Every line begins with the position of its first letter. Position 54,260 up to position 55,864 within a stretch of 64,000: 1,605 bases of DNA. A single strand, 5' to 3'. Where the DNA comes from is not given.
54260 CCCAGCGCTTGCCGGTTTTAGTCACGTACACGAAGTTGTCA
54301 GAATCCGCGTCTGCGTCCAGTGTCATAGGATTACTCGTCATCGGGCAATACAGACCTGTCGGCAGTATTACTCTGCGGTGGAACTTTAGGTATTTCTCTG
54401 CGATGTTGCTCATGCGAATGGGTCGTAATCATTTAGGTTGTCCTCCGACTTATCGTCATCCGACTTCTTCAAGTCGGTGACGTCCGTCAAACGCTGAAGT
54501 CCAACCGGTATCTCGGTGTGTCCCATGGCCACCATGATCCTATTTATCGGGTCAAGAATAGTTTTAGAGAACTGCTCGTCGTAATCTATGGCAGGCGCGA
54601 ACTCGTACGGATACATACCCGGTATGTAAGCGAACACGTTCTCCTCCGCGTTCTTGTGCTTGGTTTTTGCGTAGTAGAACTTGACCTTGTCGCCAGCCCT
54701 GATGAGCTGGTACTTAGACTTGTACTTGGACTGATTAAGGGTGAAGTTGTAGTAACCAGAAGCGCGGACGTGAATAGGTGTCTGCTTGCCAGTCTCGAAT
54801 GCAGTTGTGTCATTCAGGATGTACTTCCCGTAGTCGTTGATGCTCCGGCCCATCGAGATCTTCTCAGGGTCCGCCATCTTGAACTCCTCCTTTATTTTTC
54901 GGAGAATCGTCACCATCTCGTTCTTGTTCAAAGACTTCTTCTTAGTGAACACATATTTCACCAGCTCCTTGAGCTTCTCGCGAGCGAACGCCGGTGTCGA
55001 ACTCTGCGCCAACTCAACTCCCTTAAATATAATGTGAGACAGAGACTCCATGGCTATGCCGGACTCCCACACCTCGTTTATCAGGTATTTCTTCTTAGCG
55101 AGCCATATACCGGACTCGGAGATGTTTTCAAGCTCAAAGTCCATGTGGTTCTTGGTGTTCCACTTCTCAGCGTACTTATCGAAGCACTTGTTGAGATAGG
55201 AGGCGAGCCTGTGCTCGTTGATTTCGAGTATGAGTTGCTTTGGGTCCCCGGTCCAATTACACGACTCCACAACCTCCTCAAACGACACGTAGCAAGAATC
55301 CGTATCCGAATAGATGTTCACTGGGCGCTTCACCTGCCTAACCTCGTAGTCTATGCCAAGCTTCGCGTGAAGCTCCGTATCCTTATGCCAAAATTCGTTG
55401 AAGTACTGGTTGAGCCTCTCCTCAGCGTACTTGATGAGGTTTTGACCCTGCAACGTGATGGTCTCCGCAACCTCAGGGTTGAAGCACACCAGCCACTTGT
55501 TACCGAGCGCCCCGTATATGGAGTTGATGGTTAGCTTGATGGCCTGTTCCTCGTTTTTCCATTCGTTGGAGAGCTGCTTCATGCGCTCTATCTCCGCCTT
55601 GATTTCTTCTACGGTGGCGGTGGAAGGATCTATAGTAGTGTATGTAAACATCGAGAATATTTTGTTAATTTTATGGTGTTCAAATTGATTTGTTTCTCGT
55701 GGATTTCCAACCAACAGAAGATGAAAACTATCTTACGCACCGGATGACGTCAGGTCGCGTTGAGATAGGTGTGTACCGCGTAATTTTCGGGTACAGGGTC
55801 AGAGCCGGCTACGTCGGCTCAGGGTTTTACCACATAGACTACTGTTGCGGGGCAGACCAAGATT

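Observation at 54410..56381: Family-B DNA polymerase present only as its C-terminal half; the N-terminal exonuclease/palm part is not adjacent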

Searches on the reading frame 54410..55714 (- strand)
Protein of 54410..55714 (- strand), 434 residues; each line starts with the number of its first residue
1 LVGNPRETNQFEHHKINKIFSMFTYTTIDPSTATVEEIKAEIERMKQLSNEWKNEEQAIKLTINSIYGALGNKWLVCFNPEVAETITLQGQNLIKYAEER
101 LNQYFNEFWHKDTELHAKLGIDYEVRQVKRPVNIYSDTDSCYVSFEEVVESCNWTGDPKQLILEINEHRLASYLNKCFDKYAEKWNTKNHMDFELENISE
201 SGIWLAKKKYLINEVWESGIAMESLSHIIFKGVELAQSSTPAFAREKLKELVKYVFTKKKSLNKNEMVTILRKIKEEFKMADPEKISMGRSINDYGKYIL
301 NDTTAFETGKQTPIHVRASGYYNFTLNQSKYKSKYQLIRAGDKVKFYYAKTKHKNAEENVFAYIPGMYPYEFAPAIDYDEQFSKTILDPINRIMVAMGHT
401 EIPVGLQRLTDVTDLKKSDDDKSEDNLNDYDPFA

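Call 6: search_protein_families(library=pfam, proteins=[window:54410-55714:-], max_evalue=0.01)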
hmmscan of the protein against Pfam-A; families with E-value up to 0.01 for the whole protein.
window:54410-55714:- (434 aa): 2 families
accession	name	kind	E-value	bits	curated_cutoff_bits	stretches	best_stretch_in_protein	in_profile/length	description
PF00136.26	DNA_pol_B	-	1.3e-18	67.5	23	1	38-394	134-450/453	DNA polymerase family B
PF18556.6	TetR_C_35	-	0.0089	16.7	26.7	0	80-126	33-79/105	Bacterial Tetracyclin repressor, C-terminal domain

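Call 8: find_homologous_proteins(query=window:54410-55714:-)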
Query window:54410-55714:- (434 aa): 1678 proteins with E <= 0.001 among 5728 candidates; the best 120 are listed.
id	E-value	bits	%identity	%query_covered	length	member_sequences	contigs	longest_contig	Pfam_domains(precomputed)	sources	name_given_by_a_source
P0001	1.4e-273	925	99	95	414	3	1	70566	PF00136.27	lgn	-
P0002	2.2e-226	770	82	95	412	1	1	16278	PF00136.27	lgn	-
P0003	1.2e-212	725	77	95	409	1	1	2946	PF00136.27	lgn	-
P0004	1.3e-204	698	75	94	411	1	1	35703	PF00136.27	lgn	-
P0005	1.9e-181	622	72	88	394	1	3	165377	PF00136.27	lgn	-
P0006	7.3e-180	617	70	88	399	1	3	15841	PF00136.27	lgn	-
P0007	1.1e-179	616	67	66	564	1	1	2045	PF00136.27,PF14890.12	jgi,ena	jgi:DNA polymerase elongation subunit (family B)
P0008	3.1e-179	615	69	89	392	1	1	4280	PF00136.27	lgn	-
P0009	1.9e-177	609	70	88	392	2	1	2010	PF00136.27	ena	-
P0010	3.2e-177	608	68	89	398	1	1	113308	PF00136.27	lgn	-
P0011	4.1e-177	608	69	88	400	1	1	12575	PF00136.27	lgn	-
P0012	5.6e-172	591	67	89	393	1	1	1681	PF00136.27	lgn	-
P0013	2.8e-171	588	67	90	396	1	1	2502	PF00136.27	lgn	-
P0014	8.2e-171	587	67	88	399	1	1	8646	PF00136.27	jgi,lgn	jgi:DNA polymerase elongation subunit (family B)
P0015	1.4e-170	586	63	91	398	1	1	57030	PF00136.27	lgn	-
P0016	2.3e-170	585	67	87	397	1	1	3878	PF00136.27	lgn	-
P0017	3.8e-169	581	66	88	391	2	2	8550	PF00136.27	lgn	-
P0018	2.0e-168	579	66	88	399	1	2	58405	PF00136.27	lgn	-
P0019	1.1e-167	576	68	89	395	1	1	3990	PF00136.27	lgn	-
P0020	2.5e-167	575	66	88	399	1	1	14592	PF00136.27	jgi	jgi:DNA polymerase elongation subunit (family B)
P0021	3.0e-166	572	64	90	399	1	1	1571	PF00136.27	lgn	-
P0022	4.0e-165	568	65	88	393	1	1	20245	PF00136.27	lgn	-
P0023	8.2e-165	567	64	91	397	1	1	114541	PF00136.27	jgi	jgi:DNA polymerase elongation subunit (family B)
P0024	6.3e-163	561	64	89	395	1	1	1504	PF00136.27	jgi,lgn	jgi:DNA polymerase elongation subunit (family B)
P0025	1.9e-162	559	64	88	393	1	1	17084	PF00136.27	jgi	-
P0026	6.4e-162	558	62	88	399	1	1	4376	PF00136.27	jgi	jgi:DNA polymerase elongation subunit (family B)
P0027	3.5e-161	555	65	89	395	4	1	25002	PF00136.27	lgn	-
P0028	7.5e-161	554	65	88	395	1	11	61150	PF00136.27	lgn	-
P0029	8.9e-161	554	65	88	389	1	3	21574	PF00136.27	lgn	-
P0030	1.5e-160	553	64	88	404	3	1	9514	PF00136.27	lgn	-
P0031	1.2e-159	550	61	64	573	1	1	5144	PF00136.27,PF14890.12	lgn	-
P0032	5.4e-159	548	62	88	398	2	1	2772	PF00136.27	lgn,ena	-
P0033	1.2e-158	547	63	88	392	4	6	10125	PF00136.27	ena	-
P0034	4.9e-156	538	62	88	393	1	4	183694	PF00136.27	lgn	-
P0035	6.3e-156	538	61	87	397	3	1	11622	PF00136.27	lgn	-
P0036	6.8e-156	538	62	89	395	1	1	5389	PF00136.27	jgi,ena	jgi:DNA polymerase elongation subunit (family B)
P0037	4.1e-154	532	61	88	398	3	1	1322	PF00136.27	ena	-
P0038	1.8e-153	530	61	89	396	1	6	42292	PF00136.27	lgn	-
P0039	4.1e-153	529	59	88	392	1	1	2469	PF00136.27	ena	-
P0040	2.3e-151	523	60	89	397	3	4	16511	PF00136.27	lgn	-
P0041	1.9e-150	520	60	87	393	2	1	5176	PF00136.27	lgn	-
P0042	4.2e-149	515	57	93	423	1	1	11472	PF00136.27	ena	-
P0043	1.4e-148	514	58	90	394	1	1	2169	PF00136.27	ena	-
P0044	6.8e-148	511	61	83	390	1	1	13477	PF00136.27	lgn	-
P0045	1.3e-147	510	60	88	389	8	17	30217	PF00136.27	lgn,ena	-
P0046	1.7e-147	510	60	86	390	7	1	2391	PF00136.27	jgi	jgi:hypothetical protein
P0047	1.5e-146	507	59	86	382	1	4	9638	PF00136.27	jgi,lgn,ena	-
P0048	2.2e-146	506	59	86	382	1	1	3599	PF00136.27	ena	-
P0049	1.2e-145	504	59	85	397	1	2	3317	PF00136.27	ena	-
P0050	1.2e-144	501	58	86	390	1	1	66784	PF00136.27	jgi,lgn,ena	jgi:DNA polymerase elongation subunit (family B)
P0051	3.2e-144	499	58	86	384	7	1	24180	PF00136.27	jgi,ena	-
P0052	3.7e-144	499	59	85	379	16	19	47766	PF00136.27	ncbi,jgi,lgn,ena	jgi:hypothetical protein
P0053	6.1e-144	498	59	85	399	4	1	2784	PF00136.27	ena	-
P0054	7.0e-144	498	58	87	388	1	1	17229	PF00136.27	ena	-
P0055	1.3e-143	497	57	88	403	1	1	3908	PF00136.27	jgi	-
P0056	2.4e-143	496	59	86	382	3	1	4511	PF00136.27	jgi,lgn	jgi:DNA polymerase elongation subunit (family B)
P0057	3.0e-143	496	60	85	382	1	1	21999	PF00136.27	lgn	-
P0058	3.3e-143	496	58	86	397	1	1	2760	PF00136.27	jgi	jgi:DNA polymerase elongation subunit (family B)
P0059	4.4e-143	495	58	86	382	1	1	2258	PF00136.27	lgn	-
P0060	4.5e-143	495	59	86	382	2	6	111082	PF00136.27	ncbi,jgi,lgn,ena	jgi:DNA polymerase elongation subunit (family B)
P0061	4.5e-143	495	59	86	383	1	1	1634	PF00136.27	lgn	-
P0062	6.2e-143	495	59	85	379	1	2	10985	PF00136.27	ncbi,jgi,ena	jgi:DNA polymerase elongation subunit (family B)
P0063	7.8e-143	495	59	85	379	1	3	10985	PF00136.27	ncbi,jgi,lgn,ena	jgi:DNA polymerase elongation subunit (family B)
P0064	9.2e-143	494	56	87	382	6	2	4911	PF00136.27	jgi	jgi:hypothetical protein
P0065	1.0e-142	494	60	85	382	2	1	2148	PF00136.27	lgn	-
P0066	1.8e-142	493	59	86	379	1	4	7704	PF00136.27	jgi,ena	jgi:DNA polymerase elongation subunit (family B)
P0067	2.2e-142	493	59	85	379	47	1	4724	PF00136.27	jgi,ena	-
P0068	3.0e-142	493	57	88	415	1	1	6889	PF00136.27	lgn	-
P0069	3.5e-142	493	57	87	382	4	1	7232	PF00136.27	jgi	jgi:hypothetical protein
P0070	9.7e-142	491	59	84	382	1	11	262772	PF00136.27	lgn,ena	-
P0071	1.6e-141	490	56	87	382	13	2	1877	PF00136.27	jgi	-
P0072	2.5e-141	490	57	87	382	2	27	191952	PF00136.27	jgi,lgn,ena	-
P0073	2.5e-141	490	59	84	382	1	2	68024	PF00136.27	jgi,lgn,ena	-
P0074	5.8e-141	488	59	84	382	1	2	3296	PF00136.27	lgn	-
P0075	6.4e-141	488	57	87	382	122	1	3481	PF00136.27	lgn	-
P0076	8.6e-141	488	57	86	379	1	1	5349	PF00136.27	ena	-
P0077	9.4e-141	488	59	85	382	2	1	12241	PF00136.27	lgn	-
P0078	1.0e-140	488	59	85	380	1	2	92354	PF00136.27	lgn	-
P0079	1.2e-140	488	59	86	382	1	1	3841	PF00136.27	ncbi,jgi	jgi:hypothetical protein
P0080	1.6e-140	487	59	84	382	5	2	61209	PF00136.27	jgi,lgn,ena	jgi:hypothetical protein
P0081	2.2e-140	487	58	85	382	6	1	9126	PF00136.27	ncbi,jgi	jgi:DNA polymerase elongation subunit (family B)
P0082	3.2e-140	486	58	85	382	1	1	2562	PF00136.27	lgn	-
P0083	3.4e-140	486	57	87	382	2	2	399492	PF00136.27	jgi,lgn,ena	jgi:hypothetical protein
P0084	3.8e-140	486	59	86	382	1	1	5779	PF00136.27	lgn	-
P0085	4.5e-140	486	58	85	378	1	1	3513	PF00136.27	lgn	-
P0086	4.7e-140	486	55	88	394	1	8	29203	PF00136.27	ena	-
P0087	4.8e-140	485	58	83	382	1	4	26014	PF00136.27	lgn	-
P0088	5.1e-140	485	59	86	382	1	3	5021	PF00136.27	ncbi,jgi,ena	jgi:hypothetical protein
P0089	5.5e-140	485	56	87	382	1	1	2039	PF00136.27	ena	-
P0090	5.7e-140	485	60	85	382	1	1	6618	PF00136.27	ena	-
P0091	5.9e-140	485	59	85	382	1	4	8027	PF00136.27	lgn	-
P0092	8.1e-140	485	58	86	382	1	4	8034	PF00136.27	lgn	-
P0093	8.3e-140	485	59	86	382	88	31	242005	PF00136.27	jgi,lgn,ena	jgi:DNA polymerase elongation subunit (family B)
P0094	1.1e-139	484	57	85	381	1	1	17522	PF00136.27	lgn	-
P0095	1.1e-139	484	58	83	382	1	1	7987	PF00136.27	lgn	-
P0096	1.2e-139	484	56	85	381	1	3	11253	PF00136.27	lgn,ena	-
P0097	1.4e-139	484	59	86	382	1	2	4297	PF00136.27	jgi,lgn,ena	-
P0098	1.5e-139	484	56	87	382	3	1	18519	PF00136.27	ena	-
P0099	1.5e-139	484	57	86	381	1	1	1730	PF00136.27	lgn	-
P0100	1.8e-139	484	57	85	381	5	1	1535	PF00136.27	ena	-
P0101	1.8e-139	484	57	86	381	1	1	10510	PF00136.27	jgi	-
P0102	2.2e-139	483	57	86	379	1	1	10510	PF00136.27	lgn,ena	-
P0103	2.3e-139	483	56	87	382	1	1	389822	PF00136.27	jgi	-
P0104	2.6e-139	483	58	86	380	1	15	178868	PF00136.27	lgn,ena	-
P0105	2.7e-139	483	55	87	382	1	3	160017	PF00136.27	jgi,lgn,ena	jgi:hypothetical protein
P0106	3.2e-139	483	58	85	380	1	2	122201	PF00136.27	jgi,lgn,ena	-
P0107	3.5e-139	483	57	86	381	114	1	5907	PF00136.27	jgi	-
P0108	4.2e-139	482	57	85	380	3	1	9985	PF00136.27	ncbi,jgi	jgi:hypothetical protein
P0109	4.6e-139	482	57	87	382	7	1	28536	PF00136.27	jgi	jgi:DNA polymerase elongation subunit (family B)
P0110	5.9e-139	482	56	87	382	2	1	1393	PF00136.27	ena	-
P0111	6.6e-139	482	58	85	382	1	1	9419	PF00136.27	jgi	jgi:DNA polymerase elongation subunit (family B)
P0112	7.0e-139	482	57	86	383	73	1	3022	PF00136.27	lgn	-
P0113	8.1e-139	481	56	87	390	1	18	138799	PF00136.27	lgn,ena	-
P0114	8.7e-139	481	58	83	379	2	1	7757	PF00136.27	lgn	-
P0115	9.2e-139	481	57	86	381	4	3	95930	PF00136.27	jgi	jgi:DNA polymerase elongation subunit (family B)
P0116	1.1e-138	481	59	62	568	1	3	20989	PF00136.27,PF14890.12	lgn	-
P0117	1.1e-138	481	57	86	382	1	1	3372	PF00136.27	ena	-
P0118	1.3e-138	481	58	86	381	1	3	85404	PF00136.27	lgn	-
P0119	1.3e-138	481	57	86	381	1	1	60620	PF00136.27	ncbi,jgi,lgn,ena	jgi:DNA polymerase elongation subunit (family B)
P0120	1.4e-138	481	58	85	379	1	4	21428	PF00136.27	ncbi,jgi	jgi:DNA polymerase elongation subunit (family B)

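Call 9: find_encoding_contigs(protein=P0001, flank=10000, max_places=3)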
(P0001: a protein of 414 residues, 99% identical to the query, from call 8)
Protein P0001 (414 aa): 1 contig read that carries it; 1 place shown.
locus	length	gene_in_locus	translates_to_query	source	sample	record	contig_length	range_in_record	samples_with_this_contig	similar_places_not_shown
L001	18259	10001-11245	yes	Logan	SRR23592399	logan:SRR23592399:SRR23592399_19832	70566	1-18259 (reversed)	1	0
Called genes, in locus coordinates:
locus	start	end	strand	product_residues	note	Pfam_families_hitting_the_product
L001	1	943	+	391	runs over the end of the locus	-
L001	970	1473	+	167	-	-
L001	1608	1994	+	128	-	PF10263:SprT-like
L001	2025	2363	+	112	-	-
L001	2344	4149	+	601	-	PF01751:Toprim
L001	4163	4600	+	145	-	PF00293:NUDIX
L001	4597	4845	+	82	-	-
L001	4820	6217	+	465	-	PF00521:DNA_topoisoIV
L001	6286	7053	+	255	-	-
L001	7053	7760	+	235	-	-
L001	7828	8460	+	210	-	PF01351:RNase_HII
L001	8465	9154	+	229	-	PF00149:Metallophos (weak)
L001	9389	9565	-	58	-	-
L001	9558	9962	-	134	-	-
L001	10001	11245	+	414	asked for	PF00136:DNA_pol_B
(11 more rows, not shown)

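Call 10: find_encoding_contigs(protein=P0005, flank=10000, max_places=3)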
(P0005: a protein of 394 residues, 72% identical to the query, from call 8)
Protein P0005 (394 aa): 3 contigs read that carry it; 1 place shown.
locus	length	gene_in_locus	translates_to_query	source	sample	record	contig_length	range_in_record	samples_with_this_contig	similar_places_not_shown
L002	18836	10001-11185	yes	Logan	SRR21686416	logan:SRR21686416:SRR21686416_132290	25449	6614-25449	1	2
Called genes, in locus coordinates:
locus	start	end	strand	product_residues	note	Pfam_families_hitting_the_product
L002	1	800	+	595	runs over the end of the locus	PF00691:OmpA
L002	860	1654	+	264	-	-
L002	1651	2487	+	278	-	PF00005:ABC_tran, PF13304:AAA_21 (weak)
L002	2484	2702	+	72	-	-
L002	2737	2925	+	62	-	PF00313:CSD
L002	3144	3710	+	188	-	-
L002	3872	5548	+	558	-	PF02518:HATPase_c, PF13589:HATPase_c_3 (weak), PF09239:Topo-VIb_trans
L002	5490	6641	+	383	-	PF04406:TP6A_N, PF21180:TOP6A-Spo11_Toprim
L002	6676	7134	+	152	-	-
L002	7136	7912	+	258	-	-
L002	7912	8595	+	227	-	-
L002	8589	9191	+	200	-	PF01351:RNase_HII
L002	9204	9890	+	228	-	-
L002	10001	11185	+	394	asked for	PF00136:DNA_pol_B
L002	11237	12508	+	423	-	PF00154:RecA_N, PF06745:ATPase (weak)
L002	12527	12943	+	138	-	-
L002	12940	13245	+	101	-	-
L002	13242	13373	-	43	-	-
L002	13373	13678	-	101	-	-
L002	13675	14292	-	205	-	-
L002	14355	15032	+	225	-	-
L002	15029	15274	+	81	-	-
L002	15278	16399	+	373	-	-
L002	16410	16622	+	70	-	-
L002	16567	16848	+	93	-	-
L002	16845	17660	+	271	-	-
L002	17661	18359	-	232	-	-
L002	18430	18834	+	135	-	?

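Call 12: list_cluster_members(proteins=[P0052, P0060, P0119, P0081, P0062])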
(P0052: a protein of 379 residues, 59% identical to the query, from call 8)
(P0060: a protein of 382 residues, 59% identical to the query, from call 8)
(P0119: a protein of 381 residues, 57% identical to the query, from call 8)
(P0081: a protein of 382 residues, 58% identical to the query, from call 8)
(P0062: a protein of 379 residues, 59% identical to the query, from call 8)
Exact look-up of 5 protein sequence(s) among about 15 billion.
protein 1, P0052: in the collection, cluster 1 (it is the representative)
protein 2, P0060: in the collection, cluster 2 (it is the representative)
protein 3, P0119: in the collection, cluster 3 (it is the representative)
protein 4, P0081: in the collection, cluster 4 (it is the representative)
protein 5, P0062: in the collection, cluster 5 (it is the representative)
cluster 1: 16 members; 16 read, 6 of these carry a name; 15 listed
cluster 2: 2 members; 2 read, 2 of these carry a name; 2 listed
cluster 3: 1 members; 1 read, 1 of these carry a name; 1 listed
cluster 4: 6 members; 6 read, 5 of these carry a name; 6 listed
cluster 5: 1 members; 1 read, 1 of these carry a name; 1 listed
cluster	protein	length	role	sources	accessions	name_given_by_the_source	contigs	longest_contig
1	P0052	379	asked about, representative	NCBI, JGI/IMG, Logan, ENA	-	hypothetical protein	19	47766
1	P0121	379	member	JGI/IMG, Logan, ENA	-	hypothetical protein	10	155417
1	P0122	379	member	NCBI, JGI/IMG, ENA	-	DNA polymerase elongation subunit (family B)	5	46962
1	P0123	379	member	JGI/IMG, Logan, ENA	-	DNA polymerase elongation subunit (family B)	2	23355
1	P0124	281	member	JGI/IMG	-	hypothetical protein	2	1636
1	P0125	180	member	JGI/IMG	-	hypothetical protein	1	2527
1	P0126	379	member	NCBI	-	-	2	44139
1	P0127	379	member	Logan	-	-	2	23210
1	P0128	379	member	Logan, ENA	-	-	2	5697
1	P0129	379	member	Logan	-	-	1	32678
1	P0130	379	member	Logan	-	-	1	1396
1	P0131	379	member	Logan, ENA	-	-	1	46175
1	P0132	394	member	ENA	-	-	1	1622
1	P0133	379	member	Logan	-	-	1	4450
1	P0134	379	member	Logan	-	-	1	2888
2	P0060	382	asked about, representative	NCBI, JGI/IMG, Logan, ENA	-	DNA polymerase elongation subunit (family B)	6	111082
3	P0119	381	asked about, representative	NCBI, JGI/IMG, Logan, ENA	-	DNA polymerase elongation subunit (family B)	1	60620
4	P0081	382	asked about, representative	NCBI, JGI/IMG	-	DNA polymerase elongation subunit (family B)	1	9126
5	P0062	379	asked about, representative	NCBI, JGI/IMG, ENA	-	DNA polymerase elongation subunit (family B)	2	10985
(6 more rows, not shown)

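Call 13: search_dna_similar(query=window:54410-55714:-, collection=phages, mode=protein, max_rows=40)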
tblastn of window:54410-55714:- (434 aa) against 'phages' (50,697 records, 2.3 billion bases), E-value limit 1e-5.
Records with a match: 2568; places in all: 2586; records where one place covers at least 80% of the query: 823.
Best place of each record, by identity: <60% 2568.
By first word of the organism name: Escherichia 674; Synechococcus 377; Klebsiella 329; Salmonella 199; Vibrio 135; Aeromonas 92; Shigella 89; Acinetobacter 69; Cyanophage 61; Enterobacter 59; and 57 more.
By host as written in the record: - 463; Escherichia coli 280; Klebsiella pneumoniae 113; Synechococcus 107; Synechococcus sp. 38; Aeromonas salmonicida 38; Escherichia coli O157:H7 38; Salmonella enterica 30; and 564 more.
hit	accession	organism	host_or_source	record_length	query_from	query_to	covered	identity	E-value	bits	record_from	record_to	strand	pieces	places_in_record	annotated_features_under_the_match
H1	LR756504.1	uncultured phage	metagenomic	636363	35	402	85%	41.3%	6e-85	289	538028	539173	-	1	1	record has no annotation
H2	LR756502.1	uncultured phage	metagenomic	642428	27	406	88%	39.2%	9e-51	272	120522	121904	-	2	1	record has no annotation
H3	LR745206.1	uncultured phage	metagenomic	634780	35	402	85%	39.7%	2e-52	278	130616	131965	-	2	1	record has no annotation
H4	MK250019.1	Prevotella phage Lak-A2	Prevotella sp.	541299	23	406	85%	38.9%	2e-45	265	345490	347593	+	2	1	record has no annotation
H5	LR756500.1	uncultured phage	metagenomic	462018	139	398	60%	52.9%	1e-79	273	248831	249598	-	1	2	record has no annotation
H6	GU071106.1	Synechococcus phage Syn19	Synechococcus sp. WH8109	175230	40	398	83%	35.7%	6e-45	173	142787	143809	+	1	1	gp43: DNA polymerase | hypothetical protein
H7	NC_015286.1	Synechococcus phage Syn19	Synechococcus sp. WH8109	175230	40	398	83%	35.7%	6e-45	173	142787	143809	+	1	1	gp43: DNA polymerase | hypothetical protein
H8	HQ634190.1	Cyanophage Syn2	Synechococcus sp. WH8012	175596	40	398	83%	35.7%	6e-45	173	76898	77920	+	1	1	DNA polymerase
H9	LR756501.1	uncultured phage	metagenomic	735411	35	397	82%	35.9%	9e-49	243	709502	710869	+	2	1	record has no annotation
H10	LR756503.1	uncultured phage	metagenomic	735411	35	397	82%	35.9%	9e-49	243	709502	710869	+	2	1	record has no annotation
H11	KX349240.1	Synechococcus phage S-RIM2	Synechococcus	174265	40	398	83%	35.1%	3e-44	171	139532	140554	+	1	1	DNA polymerase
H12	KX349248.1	Synechococcus phage S-RIM2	Synechococcus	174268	40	398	83%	35.1%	3e-44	171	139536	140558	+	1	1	DNA polymerase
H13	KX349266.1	Synechococcus phage S-RIM2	Synechococcus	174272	40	398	83%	35.1%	3e-44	171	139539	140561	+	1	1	DNA polymerase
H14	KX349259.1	Synechococcus phage S-RIM2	Synechococcus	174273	40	398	83%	35.1%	3e-44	171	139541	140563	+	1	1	DNA polymerase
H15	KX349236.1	Synechococcus phage S-RIM2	Synechococcus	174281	40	398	83%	35.1%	3e-44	171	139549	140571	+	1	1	DNA polymerase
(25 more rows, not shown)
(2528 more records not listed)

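Call 14: get_annotated_region(hit=H6, flank=3000)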
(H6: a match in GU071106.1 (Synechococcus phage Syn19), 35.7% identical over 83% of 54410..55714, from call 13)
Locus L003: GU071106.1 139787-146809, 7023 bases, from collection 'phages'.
description: Synechococcus phage Syn19, complete genome.
organism: Synechococcus phage Syn19 (NCBI taxid 445684)
taxonomy: Viruses; Duplodnaviria; Heunggongvirae; Uroviricota; Caudoviricetes; Kyanoviridae; Pontusvirus; Pontusvirus syn19
host: Synechococcus sp. WH8109; source: Sargasso Sea; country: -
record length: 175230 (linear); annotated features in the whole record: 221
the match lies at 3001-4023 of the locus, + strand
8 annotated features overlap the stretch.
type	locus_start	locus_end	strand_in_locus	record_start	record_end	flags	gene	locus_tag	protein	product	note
CDS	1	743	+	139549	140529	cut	pstS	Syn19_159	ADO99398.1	phosphate transporter subunit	T4-LIKE GC: 243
CDS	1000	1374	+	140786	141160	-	-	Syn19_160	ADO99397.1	hypothetical protein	T4-LIKE GC: 176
CDS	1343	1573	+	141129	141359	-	-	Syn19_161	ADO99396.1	hypothetical protein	T4-LIKE GC: 417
CDS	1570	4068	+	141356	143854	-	gp43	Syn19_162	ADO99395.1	DNA polymerase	T4-LIKE GC: 178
CDS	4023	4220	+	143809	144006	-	-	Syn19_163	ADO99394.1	hypothetical protein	T4-LIKE GC: 653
CDS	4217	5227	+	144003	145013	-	uvsX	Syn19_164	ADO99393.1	UvsX RecA-like protein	T4-LIKE GC: 181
CDS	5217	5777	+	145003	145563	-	-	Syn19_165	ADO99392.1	2OG-Fe(II) oxygenase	T4-LIKE GC: 104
CDS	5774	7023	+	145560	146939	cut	gp41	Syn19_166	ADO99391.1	DNA primase-helicase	T4-LIKE GC: 182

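Call 15: get_annotated_region(hit=H1, flank=20000)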
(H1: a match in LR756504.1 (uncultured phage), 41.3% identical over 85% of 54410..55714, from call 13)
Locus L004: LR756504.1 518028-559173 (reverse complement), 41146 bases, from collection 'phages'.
description: uncultured phage genome assembly, chromosome: 1.
organism: uncultured phage (NCBI taxid 278008)
taxonomy: Viruses; environmental samples
host: -; source: metagenomic; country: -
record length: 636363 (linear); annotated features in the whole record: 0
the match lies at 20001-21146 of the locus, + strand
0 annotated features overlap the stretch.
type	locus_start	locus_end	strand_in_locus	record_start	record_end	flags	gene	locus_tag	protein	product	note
